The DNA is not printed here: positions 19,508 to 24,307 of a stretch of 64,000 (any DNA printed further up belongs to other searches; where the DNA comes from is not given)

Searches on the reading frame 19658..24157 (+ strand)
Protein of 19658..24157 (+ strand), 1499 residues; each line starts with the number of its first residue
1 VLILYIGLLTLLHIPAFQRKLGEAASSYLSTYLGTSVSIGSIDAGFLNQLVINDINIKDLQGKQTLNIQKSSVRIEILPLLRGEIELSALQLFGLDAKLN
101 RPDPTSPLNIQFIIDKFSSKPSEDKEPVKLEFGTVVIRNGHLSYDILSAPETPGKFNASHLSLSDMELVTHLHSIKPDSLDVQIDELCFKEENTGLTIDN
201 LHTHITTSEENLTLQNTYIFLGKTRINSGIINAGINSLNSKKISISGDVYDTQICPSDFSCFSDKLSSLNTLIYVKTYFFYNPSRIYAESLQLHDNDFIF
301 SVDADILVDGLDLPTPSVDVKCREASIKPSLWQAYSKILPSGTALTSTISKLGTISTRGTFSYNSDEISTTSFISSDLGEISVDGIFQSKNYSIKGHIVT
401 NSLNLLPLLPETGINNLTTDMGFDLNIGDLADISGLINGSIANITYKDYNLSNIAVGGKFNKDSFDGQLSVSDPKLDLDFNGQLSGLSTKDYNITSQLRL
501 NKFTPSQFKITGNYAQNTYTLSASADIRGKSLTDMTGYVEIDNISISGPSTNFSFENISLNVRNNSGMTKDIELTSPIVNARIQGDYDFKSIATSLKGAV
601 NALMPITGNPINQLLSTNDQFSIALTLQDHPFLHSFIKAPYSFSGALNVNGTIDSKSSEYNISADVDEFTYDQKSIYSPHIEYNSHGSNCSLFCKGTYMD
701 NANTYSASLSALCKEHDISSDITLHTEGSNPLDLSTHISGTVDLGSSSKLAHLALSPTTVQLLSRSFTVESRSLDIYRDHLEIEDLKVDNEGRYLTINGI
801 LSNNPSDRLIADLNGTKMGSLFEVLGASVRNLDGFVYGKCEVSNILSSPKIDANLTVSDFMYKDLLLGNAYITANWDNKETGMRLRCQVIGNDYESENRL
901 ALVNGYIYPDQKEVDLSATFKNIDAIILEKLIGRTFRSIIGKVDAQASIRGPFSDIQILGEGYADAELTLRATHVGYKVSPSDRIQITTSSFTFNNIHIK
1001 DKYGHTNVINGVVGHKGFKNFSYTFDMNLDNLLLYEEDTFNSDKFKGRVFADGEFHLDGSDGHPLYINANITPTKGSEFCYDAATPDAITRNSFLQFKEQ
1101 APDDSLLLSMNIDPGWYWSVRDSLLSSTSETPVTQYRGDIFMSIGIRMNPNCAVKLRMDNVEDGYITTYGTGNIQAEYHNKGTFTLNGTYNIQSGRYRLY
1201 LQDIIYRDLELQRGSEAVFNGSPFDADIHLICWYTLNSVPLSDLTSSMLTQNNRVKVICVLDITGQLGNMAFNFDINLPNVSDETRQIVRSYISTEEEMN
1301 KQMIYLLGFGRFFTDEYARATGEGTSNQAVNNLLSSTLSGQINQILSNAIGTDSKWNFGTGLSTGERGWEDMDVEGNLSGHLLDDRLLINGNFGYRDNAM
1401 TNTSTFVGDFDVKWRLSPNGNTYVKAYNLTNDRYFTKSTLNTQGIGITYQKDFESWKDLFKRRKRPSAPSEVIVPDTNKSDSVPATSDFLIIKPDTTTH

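Call 47: search_protein_families(library=pfam, proteins=[window:19658-24157:+], max_evalue=0.0001)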
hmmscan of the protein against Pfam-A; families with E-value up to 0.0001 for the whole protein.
window:19658-24157:+ (1499 aa): 3 families
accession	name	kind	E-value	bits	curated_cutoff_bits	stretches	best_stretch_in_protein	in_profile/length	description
PF04357.19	TamB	-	4.4e-44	151.7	22.4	1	999-1453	5-381/381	TamB, inner membrane protein subunit of TAM complex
PF05359.17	DUF748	-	1.3e-09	37.2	50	1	3-179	25-199/1037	Domain of Unknown Function (DUF748)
PF05170.20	AsmA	-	6.9e-05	22.3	29.8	0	50-145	66-172/607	AsmA family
